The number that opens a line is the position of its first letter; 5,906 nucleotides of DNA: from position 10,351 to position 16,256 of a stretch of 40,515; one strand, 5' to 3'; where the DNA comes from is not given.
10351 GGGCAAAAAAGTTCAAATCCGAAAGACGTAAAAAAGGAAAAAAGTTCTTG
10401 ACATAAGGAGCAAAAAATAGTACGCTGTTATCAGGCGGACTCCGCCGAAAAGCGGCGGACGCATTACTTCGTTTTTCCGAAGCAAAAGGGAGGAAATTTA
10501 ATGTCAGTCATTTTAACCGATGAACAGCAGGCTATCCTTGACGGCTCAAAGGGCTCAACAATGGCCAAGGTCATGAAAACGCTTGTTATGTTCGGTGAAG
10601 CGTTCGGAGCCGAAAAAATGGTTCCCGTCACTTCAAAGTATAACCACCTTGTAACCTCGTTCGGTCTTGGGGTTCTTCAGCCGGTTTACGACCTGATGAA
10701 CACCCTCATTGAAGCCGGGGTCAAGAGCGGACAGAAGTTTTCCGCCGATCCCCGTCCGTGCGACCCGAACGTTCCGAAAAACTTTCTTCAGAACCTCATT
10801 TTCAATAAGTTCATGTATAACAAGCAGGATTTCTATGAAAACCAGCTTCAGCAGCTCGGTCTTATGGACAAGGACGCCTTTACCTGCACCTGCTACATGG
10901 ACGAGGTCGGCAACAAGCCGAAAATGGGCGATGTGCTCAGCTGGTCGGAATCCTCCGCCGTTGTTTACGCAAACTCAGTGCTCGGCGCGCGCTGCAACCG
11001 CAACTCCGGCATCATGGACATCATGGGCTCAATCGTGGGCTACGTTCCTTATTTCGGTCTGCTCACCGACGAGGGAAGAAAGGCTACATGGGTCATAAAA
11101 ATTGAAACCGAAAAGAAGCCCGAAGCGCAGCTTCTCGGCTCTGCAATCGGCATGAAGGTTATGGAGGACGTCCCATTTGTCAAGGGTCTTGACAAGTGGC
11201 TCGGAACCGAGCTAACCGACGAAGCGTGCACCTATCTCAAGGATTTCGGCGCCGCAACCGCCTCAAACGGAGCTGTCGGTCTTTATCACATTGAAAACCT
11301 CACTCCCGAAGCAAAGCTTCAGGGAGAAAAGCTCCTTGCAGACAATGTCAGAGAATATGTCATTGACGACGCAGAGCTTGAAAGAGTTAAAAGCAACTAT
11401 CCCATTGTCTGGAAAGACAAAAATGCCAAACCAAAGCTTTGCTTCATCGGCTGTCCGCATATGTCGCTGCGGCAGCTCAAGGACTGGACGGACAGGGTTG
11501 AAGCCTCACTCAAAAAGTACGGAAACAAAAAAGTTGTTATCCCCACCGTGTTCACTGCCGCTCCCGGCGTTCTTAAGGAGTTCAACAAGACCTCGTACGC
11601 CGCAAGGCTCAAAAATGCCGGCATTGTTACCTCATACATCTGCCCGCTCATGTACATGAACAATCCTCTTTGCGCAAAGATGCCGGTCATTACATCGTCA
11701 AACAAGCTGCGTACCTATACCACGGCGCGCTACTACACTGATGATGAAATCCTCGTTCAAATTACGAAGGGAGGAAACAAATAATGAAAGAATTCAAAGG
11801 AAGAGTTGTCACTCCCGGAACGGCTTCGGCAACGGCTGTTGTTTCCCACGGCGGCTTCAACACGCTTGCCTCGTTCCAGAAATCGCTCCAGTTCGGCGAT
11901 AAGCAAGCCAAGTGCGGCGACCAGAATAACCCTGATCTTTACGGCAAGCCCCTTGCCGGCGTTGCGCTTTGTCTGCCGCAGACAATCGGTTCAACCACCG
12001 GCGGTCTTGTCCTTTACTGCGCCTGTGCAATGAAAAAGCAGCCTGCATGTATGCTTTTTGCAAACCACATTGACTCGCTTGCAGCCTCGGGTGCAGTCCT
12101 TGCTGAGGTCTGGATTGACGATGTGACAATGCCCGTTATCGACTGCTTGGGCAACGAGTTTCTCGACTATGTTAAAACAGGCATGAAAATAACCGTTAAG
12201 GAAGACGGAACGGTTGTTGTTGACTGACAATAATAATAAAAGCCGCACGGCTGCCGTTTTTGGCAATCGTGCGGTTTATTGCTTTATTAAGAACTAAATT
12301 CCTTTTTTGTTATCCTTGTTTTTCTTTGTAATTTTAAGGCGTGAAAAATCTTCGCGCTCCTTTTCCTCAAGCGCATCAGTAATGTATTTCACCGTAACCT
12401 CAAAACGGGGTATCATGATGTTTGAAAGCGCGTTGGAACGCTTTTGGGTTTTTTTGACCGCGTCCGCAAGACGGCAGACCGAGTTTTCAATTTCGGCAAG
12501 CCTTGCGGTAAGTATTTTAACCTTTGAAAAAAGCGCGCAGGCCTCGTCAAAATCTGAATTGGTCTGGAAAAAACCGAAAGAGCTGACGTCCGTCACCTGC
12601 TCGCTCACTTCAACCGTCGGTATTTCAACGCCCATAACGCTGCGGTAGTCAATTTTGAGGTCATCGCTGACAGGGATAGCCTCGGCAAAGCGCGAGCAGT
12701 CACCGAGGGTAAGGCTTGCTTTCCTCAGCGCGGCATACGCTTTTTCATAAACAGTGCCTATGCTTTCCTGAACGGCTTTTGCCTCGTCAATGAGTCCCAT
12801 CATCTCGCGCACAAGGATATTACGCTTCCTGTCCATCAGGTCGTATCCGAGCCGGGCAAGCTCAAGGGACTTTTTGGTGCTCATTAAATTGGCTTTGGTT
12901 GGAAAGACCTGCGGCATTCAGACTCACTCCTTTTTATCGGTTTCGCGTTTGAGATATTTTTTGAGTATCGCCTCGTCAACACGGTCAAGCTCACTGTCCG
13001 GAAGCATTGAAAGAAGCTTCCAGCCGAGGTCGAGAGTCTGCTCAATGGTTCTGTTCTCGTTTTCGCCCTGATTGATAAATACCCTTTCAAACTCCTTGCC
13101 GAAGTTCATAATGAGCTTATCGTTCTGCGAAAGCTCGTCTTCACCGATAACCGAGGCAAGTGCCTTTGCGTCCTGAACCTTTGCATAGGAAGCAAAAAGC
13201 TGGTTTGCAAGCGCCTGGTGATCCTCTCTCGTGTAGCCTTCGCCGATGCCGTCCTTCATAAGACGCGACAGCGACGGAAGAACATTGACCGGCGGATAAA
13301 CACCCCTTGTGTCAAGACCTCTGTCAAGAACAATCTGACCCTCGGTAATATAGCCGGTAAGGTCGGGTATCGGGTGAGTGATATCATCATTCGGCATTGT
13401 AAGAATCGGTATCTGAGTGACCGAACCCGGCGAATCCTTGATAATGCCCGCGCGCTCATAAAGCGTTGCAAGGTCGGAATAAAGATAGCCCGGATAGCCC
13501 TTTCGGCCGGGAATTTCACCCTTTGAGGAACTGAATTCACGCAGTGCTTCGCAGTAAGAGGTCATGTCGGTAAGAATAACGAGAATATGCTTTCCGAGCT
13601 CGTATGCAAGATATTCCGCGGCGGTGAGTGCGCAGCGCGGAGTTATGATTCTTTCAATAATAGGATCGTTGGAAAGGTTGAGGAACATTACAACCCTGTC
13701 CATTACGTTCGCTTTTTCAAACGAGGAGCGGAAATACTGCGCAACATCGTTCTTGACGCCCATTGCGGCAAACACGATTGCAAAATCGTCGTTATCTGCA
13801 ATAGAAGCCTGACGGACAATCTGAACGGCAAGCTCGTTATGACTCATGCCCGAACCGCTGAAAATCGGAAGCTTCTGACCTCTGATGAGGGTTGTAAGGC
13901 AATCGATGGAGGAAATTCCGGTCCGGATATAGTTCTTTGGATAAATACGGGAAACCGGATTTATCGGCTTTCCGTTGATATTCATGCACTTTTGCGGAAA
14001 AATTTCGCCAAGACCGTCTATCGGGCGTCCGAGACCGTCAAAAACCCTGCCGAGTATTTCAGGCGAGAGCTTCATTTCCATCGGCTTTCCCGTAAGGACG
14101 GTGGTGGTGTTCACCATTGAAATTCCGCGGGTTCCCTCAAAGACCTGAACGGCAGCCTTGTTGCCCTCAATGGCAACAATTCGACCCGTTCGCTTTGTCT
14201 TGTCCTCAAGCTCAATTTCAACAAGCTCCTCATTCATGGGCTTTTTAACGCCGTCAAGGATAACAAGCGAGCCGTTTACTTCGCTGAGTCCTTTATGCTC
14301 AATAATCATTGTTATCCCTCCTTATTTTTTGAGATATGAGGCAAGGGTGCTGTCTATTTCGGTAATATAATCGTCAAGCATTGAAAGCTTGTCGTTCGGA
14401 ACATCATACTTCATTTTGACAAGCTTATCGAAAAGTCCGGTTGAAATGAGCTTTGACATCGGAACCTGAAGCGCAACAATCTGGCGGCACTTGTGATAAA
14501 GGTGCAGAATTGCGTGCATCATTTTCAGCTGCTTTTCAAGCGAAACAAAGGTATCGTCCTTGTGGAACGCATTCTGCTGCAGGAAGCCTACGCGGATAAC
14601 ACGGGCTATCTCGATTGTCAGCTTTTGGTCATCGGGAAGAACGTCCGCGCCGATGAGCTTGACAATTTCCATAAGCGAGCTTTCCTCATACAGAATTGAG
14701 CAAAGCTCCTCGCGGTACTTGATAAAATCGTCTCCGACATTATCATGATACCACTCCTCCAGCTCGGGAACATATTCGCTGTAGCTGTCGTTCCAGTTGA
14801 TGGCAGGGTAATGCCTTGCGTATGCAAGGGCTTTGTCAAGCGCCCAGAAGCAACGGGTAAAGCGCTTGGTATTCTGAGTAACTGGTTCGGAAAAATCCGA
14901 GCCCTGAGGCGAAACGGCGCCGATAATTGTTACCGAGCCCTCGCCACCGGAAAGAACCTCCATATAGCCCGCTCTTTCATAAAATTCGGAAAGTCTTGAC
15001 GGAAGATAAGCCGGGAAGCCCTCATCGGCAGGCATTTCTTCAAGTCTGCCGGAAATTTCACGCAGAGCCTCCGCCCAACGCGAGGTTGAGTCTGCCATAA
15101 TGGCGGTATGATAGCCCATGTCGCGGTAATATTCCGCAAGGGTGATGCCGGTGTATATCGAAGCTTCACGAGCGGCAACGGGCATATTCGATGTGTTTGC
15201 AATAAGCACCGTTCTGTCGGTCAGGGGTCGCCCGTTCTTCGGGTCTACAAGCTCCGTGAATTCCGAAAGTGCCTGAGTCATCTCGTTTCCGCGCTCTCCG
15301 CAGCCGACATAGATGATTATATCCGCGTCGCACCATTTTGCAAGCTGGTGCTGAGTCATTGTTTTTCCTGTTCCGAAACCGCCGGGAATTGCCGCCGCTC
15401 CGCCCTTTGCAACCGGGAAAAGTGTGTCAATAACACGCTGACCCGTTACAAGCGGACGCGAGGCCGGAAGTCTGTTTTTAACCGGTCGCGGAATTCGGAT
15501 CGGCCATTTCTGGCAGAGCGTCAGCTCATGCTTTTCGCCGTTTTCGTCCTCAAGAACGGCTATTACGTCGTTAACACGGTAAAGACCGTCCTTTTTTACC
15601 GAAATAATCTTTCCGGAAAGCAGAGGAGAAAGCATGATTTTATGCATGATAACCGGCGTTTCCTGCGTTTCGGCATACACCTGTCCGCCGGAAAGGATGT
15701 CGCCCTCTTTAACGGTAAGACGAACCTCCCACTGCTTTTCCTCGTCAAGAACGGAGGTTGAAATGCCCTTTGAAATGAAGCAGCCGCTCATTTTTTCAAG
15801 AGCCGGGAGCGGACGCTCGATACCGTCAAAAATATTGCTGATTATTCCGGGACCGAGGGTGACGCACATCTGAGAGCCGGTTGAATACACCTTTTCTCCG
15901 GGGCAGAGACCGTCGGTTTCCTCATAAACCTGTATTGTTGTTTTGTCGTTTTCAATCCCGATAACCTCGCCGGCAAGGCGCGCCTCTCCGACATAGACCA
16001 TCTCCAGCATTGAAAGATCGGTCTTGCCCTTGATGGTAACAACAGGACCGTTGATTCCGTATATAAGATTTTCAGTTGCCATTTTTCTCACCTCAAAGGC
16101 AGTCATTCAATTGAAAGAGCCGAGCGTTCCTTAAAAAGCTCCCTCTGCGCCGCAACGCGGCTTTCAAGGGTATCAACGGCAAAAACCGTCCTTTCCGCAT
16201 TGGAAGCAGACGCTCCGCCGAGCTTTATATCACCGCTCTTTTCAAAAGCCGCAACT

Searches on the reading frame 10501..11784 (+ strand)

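Call 76: search_protein_families(library=pfam, proteins=[window:10501-11784:+], max_evalue=0.00001)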
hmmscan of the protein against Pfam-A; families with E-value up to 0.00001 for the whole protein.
window:10501-11784:+ (427 aa): 1 family
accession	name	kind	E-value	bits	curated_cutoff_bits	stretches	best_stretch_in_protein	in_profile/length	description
PF04412.18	AcnX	-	3.6e-92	309.6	31.5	1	4-411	2-386/400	Aconitase X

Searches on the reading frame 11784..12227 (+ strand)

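Call 76: search_protein_families(library=pfam, proteins=[window:11784-12227:+], max_evalue=0.00001)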
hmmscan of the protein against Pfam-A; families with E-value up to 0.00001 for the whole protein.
window:11784-12227:+ (147 aa): 1 family
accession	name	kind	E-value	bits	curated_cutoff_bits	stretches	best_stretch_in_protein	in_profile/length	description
PF01989.23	AcnX_swivel_put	-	3.7e-11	43.2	27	1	47-109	16-77/80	Aconitase X swivel domain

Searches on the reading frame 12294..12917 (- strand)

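Call 76: search_protein_families(library=pfam, proteins=[window:12294-12917:-], max_evalue=0.00001)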
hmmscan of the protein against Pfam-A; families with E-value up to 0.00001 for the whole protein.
window:12294-12917:- (207 aa): 1 family
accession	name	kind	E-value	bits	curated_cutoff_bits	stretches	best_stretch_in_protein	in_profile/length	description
PF01813.22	ATP-synt_D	-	8.8e-54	182.8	25.7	1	10-199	1-196/196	ATP synthase subunit D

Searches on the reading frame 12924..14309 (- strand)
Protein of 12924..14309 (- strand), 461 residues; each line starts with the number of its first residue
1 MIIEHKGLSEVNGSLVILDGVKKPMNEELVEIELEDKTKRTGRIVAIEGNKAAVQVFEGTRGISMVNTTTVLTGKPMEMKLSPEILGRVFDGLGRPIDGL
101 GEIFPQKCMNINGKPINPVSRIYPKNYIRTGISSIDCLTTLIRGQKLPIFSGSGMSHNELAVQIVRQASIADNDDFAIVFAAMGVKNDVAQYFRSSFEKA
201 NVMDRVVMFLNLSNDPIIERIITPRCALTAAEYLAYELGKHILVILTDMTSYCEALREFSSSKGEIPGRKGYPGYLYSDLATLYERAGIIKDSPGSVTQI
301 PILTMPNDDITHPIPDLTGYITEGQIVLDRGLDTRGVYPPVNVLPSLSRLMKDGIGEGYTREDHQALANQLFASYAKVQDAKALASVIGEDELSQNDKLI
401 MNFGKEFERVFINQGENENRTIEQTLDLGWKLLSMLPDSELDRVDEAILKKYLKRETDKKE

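Call 76: search_protein_families(library=pfam, proteins=[window:12924-14309:-], max_evalue=0.00001)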
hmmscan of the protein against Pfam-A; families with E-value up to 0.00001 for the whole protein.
window:12924-14309:- (461 aa): 3 families
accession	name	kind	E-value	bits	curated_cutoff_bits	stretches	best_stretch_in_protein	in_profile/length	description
PF00006.31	ATP-synt_ab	-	8.4e-78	261.3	29.5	1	131-348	1-213/213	ATP synthase alpha/beta family, nucleotide-binding domain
PF22919.1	ATP-synt_VA_C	-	2.4e-34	117.8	24.7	1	353-452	1-100/101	C-terminal domain of V and A type ATP synthase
PF02874.29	ATP-synt_ab_N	-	3e-09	37.7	20.9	1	9-68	2-63/69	ATP synthase alpha/beta family, beta-barrel domain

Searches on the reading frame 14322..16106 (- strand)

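Call 76: search_protein_families(library=pfam, proteins=[window:14322-16106:-], max_evalue=0.00001)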
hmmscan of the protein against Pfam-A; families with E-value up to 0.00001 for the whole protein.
window:14322-16106:- (594 aa): 4 families
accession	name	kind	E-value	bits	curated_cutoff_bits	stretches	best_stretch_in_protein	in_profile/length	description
PF00006.31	ATP-synt_ab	-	2.9e-73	246.5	29.5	1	222-443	1-213/213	ATP synthase alpha/beta family, nucleotide-binding domain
PF16886.11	ATP-synt_ab_Xtn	-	1.3e-28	99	25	1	118-204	2-88/88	ATPsynthase alpha/beta subunit barrel-sandwich domain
PF22919.1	ATP-synt_VA_C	-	5.6e-23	81.3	24.7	1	451-535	2-84/101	C-terminal domain of V and A type ATP synthase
PF02874.29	ATP-synt_ab_N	-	5.3e-13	49.7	20.9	1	15-77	1-69/69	ATP synthase alpha/beta family, beta-barrel domain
